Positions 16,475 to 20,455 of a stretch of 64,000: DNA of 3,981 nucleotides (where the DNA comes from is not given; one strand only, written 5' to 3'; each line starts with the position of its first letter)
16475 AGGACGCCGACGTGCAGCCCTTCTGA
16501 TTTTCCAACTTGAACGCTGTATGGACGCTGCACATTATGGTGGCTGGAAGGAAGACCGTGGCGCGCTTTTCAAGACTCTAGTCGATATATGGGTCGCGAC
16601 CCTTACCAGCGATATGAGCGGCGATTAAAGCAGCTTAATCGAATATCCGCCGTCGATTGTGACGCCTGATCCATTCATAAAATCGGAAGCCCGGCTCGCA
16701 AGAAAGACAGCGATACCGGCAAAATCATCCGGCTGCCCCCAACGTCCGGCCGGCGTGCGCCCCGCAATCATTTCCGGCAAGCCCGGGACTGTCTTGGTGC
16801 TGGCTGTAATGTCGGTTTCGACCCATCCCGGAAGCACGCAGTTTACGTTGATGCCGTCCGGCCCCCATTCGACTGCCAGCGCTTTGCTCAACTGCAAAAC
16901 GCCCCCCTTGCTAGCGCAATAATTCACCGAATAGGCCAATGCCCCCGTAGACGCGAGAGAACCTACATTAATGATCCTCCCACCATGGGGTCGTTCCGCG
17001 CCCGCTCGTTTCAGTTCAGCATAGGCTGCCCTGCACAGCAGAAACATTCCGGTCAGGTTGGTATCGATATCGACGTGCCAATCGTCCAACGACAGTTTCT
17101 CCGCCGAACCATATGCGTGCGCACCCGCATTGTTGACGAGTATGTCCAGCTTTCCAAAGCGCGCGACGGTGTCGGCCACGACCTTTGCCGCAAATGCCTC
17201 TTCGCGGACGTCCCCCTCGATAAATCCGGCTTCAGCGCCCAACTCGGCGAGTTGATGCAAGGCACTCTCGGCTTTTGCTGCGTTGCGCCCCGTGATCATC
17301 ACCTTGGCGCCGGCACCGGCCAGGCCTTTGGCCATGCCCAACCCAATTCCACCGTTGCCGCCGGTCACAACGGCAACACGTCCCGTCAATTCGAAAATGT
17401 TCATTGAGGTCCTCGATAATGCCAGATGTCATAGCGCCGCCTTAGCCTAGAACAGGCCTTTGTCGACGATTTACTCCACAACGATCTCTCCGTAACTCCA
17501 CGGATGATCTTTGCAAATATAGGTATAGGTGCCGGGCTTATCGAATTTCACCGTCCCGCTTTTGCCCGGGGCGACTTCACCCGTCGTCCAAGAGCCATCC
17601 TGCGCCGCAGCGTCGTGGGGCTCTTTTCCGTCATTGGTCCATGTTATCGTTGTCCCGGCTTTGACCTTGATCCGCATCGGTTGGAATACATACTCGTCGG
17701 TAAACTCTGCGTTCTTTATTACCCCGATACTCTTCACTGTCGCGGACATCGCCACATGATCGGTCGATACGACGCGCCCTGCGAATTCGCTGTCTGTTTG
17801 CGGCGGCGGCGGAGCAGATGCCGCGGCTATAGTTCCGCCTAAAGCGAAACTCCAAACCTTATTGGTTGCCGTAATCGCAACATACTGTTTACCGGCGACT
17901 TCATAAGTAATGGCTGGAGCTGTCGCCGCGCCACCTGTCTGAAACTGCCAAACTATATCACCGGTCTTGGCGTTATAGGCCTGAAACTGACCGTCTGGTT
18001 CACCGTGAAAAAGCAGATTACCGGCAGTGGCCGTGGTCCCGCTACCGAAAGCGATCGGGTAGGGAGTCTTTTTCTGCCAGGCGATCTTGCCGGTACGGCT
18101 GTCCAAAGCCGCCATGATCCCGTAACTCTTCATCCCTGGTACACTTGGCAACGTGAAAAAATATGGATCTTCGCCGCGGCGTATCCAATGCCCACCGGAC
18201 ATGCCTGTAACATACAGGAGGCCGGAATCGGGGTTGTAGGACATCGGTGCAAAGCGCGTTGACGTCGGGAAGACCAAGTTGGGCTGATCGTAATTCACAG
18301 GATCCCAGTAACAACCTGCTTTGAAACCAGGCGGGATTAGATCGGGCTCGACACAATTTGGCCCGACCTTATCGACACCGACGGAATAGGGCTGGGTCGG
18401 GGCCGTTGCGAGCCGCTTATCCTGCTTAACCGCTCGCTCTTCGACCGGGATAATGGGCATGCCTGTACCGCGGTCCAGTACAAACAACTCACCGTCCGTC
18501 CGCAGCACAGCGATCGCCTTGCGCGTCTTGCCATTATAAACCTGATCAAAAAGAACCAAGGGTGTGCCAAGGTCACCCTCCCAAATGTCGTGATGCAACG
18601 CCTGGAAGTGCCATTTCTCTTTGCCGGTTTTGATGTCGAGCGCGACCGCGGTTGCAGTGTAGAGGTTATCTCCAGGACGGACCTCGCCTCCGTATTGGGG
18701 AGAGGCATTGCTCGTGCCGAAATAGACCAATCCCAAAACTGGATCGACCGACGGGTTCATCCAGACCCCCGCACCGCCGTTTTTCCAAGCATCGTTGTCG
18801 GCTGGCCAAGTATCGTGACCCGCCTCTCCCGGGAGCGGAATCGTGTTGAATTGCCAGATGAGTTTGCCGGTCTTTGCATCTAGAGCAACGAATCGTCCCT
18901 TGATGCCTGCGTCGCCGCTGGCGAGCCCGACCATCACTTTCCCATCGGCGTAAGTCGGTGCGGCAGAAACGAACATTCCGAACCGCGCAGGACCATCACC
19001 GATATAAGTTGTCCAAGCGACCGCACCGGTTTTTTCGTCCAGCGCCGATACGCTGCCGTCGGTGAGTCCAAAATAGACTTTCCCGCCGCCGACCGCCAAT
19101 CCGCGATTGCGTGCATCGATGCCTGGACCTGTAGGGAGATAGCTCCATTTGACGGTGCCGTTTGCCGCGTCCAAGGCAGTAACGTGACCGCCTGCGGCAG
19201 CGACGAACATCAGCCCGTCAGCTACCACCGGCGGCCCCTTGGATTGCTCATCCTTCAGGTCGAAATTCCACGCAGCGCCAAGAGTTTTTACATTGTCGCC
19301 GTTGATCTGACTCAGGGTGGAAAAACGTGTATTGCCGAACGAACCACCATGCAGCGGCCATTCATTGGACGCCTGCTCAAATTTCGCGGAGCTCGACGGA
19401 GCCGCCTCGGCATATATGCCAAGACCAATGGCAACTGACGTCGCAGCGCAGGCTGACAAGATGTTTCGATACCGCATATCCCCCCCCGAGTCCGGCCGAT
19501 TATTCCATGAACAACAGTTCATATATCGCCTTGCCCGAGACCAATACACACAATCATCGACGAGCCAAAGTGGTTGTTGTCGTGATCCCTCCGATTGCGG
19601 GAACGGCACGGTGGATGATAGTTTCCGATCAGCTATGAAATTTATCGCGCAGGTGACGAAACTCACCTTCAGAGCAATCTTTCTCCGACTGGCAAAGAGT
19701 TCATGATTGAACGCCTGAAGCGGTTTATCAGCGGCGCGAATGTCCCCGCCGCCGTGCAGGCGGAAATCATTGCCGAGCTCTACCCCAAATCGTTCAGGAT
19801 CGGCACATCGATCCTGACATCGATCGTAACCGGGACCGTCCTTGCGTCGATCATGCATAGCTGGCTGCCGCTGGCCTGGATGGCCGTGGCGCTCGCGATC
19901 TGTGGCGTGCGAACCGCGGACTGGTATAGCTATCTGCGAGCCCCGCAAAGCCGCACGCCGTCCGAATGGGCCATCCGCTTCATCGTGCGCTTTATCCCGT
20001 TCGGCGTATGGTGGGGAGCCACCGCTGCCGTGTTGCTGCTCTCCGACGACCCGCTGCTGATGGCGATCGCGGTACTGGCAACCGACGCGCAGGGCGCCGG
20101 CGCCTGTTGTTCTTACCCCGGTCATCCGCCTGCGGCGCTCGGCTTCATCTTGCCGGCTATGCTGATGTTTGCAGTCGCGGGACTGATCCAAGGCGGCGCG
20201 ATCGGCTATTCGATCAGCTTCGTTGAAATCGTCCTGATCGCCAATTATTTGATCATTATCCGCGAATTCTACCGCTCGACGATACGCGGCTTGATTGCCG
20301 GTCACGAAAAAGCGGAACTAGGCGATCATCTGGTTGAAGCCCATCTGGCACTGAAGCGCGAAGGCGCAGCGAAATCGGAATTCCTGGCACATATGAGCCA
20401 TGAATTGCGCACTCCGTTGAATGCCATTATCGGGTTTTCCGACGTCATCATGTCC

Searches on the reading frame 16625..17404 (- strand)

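Call 11: search_protein_families(library=pfam, proteins=[window:16625-17404:-], max_evalue=0.001)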
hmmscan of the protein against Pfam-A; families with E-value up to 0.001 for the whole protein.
window:16625-17404:- (259 aa): 4 families
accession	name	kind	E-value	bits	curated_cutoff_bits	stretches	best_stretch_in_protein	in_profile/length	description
PF13561.12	adh_short_C2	-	5.4e-60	203.3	27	1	18-255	6-236/236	Enoyl-(Acyl carrier protein) reductase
PF00106.31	adh_short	-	2.5e-54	184.2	26.6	1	9-203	1-190/195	short chain dehydrogenase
PF08659.16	KR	-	2.2e-12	47.7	22.6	1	12-126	4-122/180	KR domain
PF01370.27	Epimerase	-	4.3e-05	23.5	20.9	1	12-133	2-104/240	NAD dependent epimerase/dehydratase family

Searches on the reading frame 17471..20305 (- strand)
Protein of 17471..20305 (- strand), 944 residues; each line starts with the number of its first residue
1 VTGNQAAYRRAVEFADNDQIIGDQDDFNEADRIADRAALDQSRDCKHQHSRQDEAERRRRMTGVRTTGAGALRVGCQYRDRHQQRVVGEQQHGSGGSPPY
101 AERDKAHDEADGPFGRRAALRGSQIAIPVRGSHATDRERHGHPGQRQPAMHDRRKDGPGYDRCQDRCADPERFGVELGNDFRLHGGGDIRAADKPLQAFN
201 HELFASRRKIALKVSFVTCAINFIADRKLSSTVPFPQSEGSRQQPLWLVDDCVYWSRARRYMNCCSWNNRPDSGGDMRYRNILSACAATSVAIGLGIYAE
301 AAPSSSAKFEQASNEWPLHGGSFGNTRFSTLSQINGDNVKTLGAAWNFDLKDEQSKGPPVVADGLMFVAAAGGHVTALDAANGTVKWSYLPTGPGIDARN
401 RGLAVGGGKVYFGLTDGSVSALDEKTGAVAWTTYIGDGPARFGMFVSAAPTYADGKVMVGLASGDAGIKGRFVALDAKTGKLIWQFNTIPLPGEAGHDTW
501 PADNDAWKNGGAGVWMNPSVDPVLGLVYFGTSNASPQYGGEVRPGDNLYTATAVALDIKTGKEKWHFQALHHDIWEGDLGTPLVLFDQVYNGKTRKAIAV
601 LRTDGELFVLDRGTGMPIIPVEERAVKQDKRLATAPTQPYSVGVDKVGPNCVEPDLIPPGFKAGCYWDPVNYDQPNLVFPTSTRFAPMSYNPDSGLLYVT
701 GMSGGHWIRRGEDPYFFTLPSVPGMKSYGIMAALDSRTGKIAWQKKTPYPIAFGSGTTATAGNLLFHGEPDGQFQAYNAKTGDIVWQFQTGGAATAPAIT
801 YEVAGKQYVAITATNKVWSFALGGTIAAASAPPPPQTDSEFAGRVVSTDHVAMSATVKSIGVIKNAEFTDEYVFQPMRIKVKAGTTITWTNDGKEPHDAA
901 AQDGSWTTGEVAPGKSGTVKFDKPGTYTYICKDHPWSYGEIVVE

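Call 11: search_protein_families(library=pfam, proteins=[window:17471-20305:-], max_evalue=0.001)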
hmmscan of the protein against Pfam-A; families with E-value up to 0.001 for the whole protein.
window:17471-20305:- (944 aa): 6 families
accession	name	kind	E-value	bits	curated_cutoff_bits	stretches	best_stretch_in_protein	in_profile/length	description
PF01011.28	PQQ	-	6.1e-85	286.6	26.7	2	316-643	1-362/595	Glucose/ethanol/alcohol dehydrogenase, beta-propeller domain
PF13360.13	PQQ_2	-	1.8e-35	123.1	27.6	2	345-486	16-144/233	Outer membrane protein assembly factor BamB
PF13570.13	Beta-prop_ACSF4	-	2.4e-18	67.1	133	2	339-488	78-212/329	Beta-alanine-activating enzyme, beta-propeller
PF13473.12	Cupredoxin_1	-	7.9e-10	39.1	27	1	873-943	31-104/104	Cupredoxin-like domain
PF00127.26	Copper-bind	-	5.5e-08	33.6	21.2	1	871-943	11-98/99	Copper binding proteins, plastocyanin/azurin family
PF25293.1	Beta-prop_EMC1_N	-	0.00059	20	34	0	730-824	42-138/219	EMC1 N-terminal beta-propeller domain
